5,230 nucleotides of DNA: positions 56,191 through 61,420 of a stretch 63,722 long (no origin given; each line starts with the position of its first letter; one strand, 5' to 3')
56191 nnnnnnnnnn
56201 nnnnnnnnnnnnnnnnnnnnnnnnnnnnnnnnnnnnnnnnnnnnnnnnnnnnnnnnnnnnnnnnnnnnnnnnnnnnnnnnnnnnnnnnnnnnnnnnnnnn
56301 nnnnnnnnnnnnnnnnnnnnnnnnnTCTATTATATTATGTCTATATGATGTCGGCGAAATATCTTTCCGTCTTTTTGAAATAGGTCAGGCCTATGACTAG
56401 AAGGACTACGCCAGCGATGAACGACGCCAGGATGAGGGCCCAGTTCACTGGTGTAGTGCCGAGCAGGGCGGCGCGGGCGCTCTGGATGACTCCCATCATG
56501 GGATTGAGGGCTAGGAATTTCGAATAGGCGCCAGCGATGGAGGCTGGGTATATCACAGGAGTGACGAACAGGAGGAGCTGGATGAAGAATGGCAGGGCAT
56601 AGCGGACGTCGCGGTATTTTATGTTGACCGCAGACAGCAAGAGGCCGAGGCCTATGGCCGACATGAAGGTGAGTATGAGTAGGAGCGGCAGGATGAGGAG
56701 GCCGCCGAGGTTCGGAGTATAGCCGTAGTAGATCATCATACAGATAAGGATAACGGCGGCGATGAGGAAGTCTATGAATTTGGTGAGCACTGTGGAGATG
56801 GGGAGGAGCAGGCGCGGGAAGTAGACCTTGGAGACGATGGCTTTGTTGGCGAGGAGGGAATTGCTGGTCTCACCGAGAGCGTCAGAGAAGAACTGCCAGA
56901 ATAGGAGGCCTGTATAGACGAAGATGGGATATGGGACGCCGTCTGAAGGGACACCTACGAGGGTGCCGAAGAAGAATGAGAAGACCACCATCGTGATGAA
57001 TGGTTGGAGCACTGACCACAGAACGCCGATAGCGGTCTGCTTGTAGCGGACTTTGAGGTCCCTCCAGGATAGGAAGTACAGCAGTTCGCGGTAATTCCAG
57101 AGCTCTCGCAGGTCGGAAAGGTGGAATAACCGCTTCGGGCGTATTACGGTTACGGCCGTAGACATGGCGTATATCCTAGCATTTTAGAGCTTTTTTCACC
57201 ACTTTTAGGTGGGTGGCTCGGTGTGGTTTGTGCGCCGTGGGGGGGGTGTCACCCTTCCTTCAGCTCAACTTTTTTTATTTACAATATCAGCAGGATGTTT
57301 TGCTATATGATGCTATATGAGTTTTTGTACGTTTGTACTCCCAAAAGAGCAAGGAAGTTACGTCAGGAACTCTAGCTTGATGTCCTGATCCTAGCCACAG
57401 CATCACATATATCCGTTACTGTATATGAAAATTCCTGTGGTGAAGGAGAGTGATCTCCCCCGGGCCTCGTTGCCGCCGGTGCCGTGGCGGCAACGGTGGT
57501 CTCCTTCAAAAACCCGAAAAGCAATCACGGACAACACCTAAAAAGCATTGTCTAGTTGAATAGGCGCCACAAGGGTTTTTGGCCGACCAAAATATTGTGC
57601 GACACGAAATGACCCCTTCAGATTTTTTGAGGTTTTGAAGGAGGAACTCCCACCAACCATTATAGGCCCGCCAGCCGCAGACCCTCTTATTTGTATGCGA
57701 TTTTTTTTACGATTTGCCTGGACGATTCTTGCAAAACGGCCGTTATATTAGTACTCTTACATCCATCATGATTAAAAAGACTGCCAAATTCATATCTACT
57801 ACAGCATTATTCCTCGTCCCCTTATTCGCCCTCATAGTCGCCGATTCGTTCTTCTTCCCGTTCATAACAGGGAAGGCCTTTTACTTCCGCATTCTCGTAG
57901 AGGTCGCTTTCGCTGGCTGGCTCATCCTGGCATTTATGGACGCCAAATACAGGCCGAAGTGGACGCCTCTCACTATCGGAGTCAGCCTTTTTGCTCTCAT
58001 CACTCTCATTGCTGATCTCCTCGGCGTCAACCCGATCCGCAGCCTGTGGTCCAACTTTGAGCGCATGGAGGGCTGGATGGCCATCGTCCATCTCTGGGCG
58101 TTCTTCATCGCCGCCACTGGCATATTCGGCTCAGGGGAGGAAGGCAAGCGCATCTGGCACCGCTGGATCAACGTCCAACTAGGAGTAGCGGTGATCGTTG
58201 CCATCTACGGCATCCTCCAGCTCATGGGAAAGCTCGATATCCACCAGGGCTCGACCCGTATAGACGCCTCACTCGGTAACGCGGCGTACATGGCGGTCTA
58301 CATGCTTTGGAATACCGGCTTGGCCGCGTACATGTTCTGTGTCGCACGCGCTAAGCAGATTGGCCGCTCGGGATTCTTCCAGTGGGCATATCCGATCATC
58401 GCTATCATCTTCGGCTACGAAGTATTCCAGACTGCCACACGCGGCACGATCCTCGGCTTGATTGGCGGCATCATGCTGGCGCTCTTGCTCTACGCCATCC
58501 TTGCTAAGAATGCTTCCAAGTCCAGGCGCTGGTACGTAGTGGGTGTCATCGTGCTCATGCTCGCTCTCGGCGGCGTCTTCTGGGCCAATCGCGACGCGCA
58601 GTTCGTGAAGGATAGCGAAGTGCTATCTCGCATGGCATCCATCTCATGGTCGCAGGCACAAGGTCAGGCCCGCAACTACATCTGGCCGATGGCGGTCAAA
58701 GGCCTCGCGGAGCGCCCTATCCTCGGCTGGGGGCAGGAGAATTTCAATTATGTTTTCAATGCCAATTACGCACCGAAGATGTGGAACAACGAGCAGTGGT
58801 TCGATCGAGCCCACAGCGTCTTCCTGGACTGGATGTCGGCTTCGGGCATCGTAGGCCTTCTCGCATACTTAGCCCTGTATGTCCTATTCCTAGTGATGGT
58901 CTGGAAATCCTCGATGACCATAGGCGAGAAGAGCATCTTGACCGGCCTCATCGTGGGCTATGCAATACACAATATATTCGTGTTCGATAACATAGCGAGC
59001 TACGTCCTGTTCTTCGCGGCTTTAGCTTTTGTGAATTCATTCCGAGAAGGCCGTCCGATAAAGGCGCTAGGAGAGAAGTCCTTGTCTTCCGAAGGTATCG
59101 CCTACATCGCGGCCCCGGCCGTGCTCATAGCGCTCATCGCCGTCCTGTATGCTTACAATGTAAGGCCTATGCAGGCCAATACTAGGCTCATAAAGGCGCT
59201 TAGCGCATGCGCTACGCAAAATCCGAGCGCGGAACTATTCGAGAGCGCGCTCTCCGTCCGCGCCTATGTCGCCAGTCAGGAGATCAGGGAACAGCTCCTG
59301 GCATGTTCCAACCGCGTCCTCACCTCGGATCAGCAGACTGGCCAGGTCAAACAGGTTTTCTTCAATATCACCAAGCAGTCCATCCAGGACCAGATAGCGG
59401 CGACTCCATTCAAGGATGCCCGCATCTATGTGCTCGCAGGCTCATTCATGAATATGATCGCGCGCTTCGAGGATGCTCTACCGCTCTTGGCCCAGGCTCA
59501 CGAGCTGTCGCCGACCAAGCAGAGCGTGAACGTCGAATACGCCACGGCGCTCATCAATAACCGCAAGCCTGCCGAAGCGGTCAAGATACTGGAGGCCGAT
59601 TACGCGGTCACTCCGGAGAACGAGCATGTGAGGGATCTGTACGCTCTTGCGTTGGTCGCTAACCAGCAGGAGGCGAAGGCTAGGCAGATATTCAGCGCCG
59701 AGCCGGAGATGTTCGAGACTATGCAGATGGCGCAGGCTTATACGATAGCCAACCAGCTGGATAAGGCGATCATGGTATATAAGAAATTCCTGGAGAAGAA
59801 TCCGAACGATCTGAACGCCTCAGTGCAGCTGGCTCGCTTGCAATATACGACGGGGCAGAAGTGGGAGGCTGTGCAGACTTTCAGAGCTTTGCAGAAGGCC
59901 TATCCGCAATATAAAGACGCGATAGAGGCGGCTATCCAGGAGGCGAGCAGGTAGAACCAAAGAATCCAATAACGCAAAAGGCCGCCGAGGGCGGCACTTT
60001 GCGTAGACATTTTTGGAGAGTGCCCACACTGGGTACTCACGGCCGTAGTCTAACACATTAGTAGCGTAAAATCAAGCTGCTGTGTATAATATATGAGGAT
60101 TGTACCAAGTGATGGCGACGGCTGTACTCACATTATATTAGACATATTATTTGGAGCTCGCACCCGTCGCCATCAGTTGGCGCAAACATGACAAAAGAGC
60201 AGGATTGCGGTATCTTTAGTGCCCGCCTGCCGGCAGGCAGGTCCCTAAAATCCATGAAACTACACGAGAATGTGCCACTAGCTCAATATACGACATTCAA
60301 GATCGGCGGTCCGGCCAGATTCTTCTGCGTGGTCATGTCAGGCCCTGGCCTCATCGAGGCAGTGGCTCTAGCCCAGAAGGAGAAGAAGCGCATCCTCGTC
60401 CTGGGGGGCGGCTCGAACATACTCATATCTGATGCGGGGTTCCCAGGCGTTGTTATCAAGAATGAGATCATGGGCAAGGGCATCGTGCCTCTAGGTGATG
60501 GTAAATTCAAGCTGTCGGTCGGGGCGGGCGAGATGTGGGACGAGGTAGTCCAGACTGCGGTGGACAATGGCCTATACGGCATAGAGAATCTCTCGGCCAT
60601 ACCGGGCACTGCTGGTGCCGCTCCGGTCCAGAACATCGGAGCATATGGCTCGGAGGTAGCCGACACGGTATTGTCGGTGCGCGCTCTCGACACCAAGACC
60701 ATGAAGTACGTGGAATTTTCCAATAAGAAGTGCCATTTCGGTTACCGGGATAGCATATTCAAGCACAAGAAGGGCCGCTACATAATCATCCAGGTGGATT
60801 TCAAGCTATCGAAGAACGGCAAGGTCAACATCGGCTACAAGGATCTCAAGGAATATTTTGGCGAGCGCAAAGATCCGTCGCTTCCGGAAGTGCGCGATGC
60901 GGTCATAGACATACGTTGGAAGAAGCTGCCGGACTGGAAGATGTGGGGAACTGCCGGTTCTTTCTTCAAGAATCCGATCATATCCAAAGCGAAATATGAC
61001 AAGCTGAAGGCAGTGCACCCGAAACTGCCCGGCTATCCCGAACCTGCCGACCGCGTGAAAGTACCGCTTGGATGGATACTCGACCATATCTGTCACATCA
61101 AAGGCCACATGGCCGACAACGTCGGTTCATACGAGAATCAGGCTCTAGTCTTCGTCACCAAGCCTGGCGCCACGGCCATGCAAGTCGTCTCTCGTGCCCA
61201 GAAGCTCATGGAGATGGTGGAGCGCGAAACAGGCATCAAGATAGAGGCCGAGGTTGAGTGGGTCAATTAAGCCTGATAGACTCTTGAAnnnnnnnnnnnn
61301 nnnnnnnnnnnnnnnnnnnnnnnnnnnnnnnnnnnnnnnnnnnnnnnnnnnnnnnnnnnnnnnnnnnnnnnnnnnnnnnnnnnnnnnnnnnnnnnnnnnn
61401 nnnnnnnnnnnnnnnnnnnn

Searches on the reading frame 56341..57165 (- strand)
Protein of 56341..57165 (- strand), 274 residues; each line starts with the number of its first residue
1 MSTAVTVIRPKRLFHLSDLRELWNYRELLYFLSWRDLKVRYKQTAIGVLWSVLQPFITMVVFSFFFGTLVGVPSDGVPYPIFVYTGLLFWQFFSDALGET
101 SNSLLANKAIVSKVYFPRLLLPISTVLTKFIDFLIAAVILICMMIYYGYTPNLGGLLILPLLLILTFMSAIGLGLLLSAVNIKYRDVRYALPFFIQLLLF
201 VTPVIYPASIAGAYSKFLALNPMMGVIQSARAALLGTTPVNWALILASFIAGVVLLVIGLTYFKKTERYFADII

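Call 57: search_protein_families(library=pfam, proteins=[window:56341-57165:-], max_evalue=0.001)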
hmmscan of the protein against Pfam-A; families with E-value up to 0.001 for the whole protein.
window:56341-57165:- (274 aa): 1 family
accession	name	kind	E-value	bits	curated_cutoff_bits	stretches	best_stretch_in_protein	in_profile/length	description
PF01061.29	ABC2_membrane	-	2.7e-17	63.5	26.9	1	29-234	3-210/211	ABC-2 type transporter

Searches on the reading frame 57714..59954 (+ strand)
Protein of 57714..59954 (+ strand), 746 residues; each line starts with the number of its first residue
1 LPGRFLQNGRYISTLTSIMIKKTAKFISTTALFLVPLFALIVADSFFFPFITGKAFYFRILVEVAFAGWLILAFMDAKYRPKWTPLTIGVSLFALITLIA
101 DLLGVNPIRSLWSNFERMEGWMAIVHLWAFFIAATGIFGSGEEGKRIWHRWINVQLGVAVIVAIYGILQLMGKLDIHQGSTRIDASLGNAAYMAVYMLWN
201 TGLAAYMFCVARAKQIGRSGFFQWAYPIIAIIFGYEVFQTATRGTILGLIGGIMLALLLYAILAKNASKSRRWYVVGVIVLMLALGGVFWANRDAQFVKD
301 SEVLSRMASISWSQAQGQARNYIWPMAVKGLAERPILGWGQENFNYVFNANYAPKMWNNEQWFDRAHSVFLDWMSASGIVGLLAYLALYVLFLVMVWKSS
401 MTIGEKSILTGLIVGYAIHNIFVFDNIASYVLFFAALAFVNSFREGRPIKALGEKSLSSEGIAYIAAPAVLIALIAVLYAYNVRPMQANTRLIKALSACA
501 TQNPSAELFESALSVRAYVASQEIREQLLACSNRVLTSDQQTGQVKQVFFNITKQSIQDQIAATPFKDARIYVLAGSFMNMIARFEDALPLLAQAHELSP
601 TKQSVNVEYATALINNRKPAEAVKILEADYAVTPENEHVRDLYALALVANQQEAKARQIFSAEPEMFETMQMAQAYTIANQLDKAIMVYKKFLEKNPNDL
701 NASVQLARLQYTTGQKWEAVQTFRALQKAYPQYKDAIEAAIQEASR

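Call 57: search_protein_families(library=pfam, proteins=[window:57714-59954:+], max_evalue=0.001)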
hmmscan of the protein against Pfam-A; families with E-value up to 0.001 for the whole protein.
window:57714-59954:+ (746 aa): 9 families
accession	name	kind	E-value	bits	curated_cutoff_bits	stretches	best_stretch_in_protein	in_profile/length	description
PF04932.20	Wzy_C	-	3.1e-18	66.4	31.7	1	230-386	3-149/149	O-Antigen ligase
PF14559.12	TPR_19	-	1.6e-14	54.4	25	2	584-644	6-66/68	Tetratricopeptide repeat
PF23914.1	TPR_CcmH_CycH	-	6.5e-09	36.3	42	1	522-662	6-146/158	Cytochrome c-type biogenesis protein H TPR domain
PF13428.12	TPR_14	-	2.1e-08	34.5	23.5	1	670-709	5-44/44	Tetratricopeptide repeat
PF24575.1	TPR_Slam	-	6.4e-06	27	35.2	0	587-660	29-104/104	Surface lipoprotein assembly modifier, N-terminal TPR repeats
PF12895.13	ANAPC3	-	1.9e-05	25.3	27.2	0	680-728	3-50/82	Anaphase-promoting complex, cyclosome, subunit 3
PF13432.12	TPR_16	-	3.7e-05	24.5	32.7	0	675-733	6-64/65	Tetratricopeptide repeat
PF13431.12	TPR_17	-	0.00016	22.2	24.4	0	689-721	2-34/34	Tetratricopeptide repeat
PF13174.12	TPR_6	-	0.00041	21.3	26.3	0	703-732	3-32/33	Tetratricopeptide repeat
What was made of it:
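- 57714..59954 (+): Wzy_C (O-antigen ligase-like) polytopic protein with C-terminal TPR repeats. Candidate ligase for the finished glycan. Pfam Wzy_C 3e-18 and TPR families (call 57).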

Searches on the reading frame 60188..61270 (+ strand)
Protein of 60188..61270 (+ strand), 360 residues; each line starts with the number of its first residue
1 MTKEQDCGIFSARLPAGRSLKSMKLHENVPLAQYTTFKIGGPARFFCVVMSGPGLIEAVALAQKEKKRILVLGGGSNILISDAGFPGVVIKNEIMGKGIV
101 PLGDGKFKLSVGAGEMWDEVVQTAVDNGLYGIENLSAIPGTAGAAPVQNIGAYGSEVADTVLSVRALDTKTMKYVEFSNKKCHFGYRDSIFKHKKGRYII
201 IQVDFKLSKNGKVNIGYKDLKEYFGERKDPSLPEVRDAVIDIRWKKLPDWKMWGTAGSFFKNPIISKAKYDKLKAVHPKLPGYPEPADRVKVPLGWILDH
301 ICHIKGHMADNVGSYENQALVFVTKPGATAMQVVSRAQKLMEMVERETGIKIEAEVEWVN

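Call 58: search_protein_families(library=pfam, proteins=[window:60188-61270:+], max_evalue=0.001)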
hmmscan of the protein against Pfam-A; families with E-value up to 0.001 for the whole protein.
window:60188-61270:+ (360 aa): 2 families
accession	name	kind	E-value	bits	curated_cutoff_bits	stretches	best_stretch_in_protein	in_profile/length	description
PF01565.28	FAD_binding_4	-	4.1e-21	75.6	26.4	1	55-168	13-130/139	FAD binding domain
PF02873.21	MurB_C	-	1.1e-13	51.6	27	1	234-359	1-99/99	UDP-N-acetylenolpyruvoylglucosamine reductase, C-terminal domain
